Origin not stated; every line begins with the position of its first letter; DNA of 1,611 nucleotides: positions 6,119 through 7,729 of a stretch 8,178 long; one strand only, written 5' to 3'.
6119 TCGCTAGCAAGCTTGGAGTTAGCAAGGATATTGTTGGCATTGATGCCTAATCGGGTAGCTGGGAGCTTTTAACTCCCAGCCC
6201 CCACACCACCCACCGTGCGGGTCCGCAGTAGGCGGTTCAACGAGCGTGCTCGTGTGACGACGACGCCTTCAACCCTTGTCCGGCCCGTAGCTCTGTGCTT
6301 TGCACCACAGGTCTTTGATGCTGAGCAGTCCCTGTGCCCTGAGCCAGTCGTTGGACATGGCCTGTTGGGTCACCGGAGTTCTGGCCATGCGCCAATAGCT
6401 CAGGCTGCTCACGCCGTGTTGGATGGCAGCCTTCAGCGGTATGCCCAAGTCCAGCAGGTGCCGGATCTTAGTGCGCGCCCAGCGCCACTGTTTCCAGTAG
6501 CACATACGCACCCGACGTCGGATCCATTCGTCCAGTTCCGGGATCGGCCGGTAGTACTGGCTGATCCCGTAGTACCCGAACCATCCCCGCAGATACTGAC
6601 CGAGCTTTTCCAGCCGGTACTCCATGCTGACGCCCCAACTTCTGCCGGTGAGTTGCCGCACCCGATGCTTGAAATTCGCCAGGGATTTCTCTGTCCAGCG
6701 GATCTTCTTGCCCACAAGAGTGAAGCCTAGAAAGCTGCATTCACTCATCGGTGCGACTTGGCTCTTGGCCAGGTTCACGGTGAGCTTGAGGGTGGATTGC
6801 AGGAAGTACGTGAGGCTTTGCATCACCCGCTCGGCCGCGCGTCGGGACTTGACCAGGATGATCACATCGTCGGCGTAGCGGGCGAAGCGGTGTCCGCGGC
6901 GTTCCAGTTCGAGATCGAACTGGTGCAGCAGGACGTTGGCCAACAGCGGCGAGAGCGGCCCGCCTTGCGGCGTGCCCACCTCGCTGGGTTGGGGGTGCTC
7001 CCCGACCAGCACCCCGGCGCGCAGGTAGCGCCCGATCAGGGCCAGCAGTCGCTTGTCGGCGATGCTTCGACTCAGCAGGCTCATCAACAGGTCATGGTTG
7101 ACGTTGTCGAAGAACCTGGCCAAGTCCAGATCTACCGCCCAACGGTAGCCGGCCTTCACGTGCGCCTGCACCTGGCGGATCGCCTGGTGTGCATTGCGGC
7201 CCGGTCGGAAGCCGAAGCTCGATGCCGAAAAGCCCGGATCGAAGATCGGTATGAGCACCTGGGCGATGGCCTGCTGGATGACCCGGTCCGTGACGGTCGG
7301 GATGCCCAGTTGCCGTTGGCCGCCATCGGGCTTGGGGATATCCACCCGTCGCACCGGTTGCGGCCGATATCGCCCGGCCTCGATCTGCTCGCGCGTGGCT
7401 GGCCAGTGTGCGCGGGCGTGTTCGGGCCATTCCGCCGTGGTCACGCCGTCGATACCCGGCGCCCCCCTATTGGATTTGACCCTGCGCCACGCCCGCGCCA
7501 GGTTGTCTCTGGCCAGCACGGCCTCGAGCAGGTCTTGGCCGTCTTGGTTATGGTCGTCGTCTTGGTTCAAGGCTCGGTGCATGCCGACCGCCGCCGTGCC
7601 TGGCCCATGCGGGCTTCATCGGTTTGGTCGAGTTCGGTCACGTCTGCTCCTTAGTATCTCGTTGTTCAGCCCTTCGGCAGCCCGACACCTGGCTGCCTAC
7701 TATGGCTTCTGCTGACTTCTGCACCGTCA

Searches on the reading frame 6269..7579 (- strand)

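Call 65: search_protein_families(library=pfam, proteins=[window:6269-7579:-], max_evalue=0.001)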
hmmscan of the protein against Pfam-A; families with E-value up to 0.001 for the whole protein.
window:6269-7579:- (436 aa): 2 families
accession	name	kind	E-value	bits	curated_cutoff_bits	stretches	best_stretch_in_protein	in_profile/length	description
PF00078.32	RVT_1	-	1.7e-40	139.3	29.6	1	81-288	1-205/205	Reverse transcriptase (RNA-dependent DNA polymerase)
PF08388.16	GIIM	-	1.4e-19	70.3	23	1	301-372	2-73/80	Group II intron, maturase-specific domain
